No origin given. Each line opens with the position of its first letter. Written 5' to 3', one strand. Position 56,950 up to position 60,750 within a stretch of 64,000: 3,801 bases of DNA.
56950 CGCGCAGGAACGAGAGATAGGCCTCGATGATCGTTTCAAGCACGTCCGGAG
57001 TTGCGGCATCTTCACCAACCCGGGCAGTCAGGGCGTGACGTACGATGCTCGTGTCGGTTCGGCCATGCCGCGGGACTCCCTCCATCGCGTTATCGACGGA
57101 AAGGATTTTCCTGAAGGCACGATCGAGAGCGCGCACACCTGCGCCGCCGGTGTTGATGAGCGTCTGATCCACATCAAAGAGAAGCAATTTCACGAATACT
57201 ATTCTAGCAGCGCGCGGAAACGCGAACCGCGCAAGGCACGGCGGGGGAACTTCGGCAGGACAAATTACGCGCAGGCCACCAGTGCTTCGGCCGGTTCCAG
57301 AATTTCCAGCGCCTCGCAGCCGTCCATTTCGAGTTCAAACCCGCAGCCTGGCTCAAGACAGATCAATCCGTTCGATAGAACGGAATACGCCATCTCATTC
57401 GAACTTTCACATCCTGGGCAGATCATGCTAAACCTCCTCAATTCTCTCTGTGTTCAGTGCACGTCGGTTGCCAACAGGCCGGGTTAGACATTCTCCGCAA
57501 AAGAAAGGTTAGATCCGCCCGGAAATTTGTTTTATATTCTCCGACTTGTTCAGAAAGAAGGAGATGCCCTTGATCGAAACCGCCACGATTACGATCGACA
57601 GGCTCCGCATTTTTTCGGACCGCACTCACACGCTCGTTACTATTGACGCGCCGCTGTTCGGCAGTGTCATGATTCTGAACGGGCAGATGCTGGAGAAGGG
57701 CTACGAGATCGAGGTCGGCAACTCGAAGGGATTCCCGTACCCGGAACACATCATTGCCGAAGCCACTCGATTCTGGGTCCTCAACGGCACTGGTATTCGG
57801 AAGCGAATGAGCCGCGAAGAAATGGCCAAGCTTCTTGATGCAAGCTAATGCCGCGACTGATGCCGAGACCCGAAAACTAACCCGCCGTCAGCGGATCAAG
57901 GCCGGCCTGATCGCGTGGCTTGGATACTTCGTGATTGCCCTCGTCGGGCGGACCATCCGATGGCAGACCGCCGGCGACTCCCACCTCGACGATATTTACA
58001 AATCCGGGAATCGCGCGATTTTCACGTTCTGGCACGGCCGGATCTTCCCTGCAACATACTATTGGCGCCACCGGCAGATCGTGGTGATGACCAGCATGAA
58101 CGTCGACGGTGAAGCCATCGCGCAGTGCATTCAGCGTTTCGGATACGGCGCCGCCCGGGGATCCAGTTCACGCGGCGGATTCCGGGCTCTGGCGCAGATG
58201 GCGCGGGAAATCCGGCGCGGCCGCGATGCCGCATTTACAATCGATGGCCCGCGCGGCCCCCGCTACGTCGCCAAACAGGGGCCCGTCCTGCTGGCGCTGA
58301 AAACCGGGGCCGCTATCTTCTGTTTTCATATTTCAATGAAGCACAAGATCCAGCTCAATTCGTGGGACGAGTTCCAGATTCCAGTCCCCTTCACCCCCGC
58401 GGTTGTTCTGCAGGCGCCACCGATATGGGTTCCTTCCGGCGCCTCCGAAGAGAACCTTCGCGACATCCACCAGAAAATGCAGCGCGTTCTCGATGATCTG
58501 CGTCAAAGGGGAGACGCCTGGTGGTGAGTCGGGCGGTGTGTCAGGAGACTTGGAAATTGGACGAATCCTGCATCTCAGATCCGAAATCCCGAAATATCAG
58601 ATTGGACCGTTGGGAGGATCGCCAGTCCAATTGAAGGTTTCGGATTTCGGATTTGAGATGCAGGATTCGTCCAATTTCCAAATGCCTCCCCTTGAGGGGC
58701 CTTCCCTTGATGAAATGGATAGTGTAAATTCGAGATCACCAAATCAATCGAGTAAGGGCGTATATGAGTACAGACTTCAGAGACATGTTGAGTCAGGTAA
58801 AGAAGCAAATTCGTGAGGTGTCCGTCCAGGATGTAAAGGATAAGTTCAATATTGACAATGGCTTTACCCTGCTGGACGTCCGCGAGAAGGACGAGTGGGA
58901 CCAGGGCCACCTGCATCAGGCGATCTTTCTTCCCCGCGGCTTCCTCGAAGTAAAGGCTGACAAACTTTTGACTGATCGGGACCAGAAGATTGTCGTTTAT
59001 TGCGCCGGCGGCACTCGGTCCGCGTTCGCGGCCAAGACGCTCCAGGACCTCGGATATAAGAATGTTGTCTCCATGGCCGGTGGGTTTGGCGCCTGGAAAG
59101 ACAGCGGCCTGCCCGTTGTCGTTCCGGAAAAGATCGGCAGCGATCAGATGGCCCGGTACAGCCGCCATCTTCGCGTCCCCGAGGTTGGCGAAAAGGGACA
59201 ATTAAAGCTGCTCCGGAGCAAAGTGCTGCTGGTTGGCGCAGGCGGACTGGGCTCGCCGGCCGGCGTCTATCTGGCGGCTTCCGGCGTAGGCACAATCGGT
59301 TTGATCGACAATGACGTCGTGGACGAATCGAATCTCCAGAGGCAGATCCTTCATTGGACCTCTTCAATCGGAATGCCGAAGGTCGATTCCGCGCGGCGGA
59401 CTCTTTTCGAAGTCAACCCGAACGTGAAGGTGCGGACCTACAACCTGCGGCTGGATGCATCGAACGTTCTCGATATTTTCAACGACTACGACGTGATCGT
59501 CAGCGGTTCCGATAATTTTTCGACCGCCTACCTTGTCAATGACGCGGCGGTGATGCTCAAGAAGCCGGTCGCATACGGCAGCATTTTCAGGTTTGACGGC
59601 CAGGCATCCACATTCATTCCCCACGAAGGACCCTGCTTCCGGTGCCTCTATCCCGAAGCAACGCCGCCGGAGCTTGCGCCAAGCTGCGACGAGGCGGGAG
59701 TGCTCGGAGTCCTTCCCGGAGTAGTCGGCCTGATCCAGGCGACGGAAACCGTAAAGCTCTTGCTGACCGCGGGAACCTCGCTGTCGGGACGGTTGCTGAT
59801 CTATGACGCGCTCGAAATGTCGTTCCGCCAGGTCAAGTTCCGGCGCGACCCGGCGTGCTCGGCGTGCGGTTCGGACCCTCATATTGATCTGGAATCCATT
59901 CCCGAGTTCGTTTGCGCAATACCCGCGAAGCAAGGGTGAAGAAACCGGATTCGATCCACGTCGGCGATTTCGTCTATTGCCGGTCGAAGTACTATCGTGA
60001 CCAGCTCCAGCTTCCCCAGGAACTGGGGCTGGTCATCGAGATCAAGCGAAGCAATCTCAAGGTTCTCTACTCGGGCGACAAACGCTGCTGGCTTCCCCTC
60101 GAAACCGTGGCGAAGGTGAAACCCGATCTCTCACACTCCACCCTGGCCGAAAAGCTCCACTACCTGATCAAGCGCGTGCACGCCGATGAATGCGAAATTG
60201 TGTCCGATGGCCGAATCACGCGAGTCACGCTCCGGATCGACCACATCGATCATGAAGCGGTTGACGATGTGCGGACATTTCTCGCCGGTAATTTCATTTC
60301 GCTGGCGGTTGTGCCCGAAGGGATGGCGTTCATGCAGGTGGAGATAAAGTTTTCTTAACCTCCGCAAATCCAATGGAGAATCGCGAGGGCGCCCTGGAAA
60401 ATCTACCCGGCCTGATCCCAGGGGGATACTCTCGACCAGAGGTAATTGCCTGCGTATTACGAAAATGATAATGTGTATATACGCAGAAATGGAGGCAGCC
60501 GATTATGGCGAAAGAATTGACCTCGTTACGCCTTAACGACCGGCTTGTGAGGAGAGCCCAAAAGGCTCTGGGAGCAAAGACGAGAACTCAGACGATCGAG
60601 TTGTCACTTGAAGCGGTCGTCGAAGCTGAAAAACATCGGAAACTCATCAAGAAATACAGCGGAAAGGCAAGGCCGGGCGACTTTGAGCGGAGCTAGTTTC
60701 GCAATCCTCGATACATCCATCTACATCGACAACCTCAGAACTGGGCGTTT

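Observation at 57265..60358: Reversed-order rhodanese-ThiF/MoeB E1-like enzyme with a coupled unknown ORF and a cluster of small neighbouring proteins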

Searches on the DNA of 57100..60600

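Call 79: search_rna_families(source=window, start=57100, end=60600, threshold=evalue, max_evalue=1)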
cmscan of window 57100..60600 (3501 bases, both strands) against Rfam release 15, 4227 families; matches with E-value up to 1: 2.
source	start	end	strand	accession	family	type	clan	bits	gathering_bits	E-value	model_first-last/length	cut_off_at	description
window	58557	58676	+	RF03567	MIR8024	Gene; miRNA;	-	34.4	57.3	0.00024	1-86/86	no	MIR8024 microRNA precursor family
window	58126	58171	+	RF00294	snoTBR17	Gene; snRNA; snoRNA; CD-box;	-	17.6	40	0.59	1-119/119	no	Small nucleolar RNA TBR17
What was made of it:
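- Tried and rejected: The only hit was a spurious plant miRNA-precursor match to the hairpin repeat, below its gathering score (call 79).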

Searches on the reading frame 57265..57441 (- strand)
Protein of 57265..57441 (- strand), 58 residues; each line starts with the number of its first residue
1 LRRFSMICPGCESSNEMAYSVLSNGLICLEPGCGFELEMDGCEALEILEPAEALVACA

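Call 3: search_protein_families(library=pfam, proteins=[window:57265-57441:-], max_evalue=0.01)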
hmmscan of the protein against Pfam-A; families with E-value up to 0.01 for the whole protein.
window:57265-57441:- (58 aa): 0 families

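Call 4: search_protein_families(library=ncbifam, proteins=[window:57265-57441:-], max_evalue=0.01)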
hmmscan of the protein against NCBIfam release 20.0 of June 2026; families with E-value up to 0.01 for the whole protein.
window:57265-57441:- (58 aa): 0 families

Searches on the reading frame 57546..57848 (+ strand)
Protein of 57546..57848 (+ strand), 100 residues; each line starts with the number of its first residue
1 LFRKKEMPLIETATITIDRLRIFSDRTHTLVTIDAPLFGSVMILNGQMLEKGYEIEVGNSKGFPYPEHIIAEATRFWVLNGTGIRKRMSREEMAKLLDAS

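Call 3: search_protein_families(library=pfam, proteins=[window:57546-57848:+], max_evalue=0.01)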
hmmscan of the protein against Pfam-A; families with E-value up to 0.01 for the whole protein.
window:57546-57848:+ (100 aa): 0 families

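Call 4: search_protein_families(library=ncbifam, proteins=[window:57546-57848:+], max_evalue=0.01)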
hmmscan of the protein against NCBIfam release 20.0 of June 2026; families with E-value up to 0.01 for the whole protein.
window:57546-57848:+ (100 aa): 0 families

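Call 69: search_solved_structures(query=A6, max_evalue=10, show_alignments=1)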
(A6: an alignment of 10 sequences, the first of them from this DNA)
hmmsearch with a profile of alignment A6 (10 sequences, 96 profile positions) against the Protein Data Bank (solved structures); distinct sequences matched with E-value up to 10: 0.
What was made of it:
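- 57570..57848 (+): Conserved about 92-aa hypothetical protein ('unk94'). TTG at 57570 is the likeliest start; ATG at 57564 would give 94 aa. No PDB profile hit (call 69).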

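Call 71: find_homologous_proteins(query=A6, max_evalue=0.001)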
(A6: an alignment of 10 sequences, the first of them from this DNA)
Query A6 (10 sequences) (92 aa, profile of the alignment): 587 proteins with E <= 0.001 among 3274 candidates; the best 120 are listed.
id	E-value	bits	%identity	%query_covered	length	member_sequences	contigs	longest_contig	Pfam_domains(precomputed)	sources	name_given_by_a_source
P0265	2.7e-48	180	56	98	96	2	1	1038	-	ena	-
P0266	1.2e-47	178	56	98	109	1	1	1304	-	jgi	jgi:hypothetical protein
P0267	2.8e-47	177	55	98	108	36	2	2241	-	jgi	jgi:hypothetical protein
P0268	3.9e-47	176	53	98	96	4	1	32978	-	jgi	jgi:hypothetical protein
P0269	4.0e-47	176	53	98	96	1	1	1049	-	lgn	-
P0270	5.5e-47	176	56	98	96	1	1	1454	-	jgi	jgi:hypothetical protein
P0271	5.7e-47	176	54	100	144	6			-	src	-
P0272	6.5e-47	175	60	98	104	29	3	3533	-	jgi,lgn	jgi:hypothetical protein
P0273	6.6e-47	175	53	98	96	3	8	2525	-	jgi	jgi:hypothetical protein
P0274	7.7e-47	175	55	98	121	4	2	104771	-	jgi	jgi:hypothetical protein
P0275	9.8e-47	175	54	98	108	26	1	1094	-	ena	-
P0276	1.6e-46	174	55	98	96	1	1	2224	-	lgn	-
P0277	1.7e-46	174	57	100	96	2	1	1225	-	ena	-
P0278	1.7e-46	174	54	100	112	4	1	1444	-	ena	-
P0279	2.0e-46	174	56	100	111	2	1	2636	-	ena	-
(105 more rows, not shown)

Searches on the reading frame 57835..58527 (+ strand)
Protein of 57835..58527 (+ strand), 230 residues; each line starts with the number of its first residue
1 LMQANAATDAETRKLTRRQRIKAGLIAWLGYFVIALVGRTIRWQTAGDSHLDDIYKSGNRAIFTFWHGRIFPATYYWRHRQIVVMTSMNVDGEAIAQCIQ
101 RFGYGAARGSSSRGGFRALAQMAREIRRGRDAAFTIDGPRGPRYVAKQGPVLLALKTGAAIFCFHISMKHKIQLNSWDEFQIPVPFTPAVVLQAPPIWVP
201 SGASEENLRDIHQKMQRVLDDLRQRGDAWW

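Call 3: search_protein_families(library=pfam, proteins=[window:57835-58527:+], max_evalue=0.01)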
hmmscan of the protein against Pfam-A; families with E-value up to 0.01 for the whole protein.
window:57835-58527:+ (230 aa): 1 family
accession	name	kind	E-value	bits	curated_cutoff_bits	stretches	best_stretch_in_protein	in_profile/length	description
PF04028.18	DUF374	-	4e-26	90.8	26.8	1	75-143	1-69/69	Domain of unknown function (DUF374)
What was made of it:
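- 57835..58527 (+): DUF374 protein (229-230 aa). Its start overlaps the stop of the preceding small ORF. PF04028, E 4e-26 (call 3).
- On DUF374 (PF04028) for ORF 57835-58527: 90.8 bits against 26.8 (call 3)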

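Call 4: search_protein_families(library=ncbifam, proteins=[window:57835-58527:+], max_evalue=0.01)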
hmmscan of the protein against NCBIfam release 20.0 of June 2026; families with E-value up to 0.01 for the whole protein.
window:57835-58527:+ (230 aa): 0 families

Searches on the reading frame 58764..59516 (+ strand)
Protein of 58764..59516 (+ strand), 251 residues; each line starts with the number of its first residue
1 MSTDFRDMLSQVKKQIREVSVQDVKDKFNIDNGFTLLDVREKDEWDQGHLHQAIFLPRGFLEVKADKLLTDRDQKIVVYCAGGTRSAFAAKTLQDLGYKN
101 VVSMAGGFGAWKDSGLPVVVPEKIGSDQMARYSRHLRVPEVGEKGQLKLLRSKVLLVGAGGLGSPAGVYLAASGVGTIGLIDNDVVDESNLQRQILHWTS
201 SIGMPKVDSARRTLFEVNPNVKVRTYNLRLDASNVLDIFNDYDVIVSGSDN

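Call 42: search_solved_structures(query=window:58764-59516:+, max_evalue=1e-20, show_alignments=1)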
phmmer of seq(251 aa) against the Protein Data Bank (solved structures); distinct sequences matched with E-value up to 1e-20: 9.
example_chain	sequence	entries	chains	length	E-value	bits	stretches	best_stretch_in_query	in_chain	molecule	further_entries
6mxv_A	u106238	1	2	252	1.7e-45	158.7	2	3-124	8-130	Rhodanese-like family protein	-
6yub_A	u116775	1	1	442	3.1e-35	125.1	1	124-251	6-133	Adenylyltransferase and sulfurtransferase uba4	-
6yub_B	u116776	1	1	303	5.7e-32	114.4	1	124-251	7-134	Adenylyltransferase and sulfurtransferase uba4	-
6z6s_DDD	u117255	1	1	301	6.1e-32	114.3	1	124-251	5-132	Adenylyltransferase and sulfurtransferase uba4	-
6yuc_D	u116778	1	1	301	6.1e-32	114.3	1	124-251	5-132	Adenylyltransferase and sulfurtransferase uba4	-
1yt8_A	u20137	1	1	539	2.1e-28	102.7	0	22-118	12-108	thiosulfate sulfurtransferase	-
1jw9_B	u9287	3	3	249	1.8e-24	89.9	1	125-251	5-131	MOLYBDOPTERIN BIOSYNTHESIS MOEB PROTEIN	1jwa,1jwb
1zfn_A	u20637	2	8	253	7.8e-24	87.8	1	129-251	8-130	Adenylyltransferase thiF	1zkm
1zud_1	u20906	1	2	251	8.7e-24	87.6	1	129-251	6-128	Adenylyltransferase thiF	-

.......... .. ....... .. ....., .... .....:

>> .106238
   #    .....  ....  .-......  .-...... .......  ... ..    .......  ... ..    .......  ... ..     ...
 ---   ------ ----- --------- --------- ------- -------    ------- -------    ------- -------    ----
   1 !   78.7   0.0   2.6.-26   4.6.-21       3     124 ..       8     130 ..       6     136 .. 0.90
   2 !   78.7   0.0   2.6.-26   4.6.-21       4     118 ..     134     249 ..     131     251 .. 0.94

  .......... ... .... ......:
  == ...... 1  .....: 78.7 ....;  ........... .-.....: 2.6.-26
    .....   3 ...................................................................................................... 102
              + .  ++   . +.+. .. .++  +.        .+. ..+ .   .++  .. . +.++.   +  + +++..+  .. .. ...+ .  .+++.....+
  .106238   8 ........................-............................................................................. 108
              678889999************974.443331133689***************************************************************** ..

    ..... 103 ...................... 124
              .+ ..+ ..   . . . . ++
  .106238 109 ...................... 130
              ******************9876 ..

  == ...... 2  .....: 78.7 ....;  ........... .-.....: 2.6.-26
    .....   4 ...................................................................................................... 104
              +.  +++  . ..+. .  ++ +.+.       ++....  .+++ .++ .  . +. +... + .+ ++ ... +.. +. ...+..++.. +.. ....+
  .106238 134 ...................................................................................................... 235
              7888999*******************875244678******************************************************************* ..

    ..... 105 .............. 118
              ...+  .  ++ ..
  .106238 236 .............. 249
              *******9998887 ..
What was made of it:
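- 58827..59102 (+): N-terminal rhodanese domain. The catalytic loop C80-AGGT-R85 is encoded at 59001-59021. The loop aligns with the CGGGFRS/CGSGFRS loops of the tandem rhodanese 6mxv (call 42).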
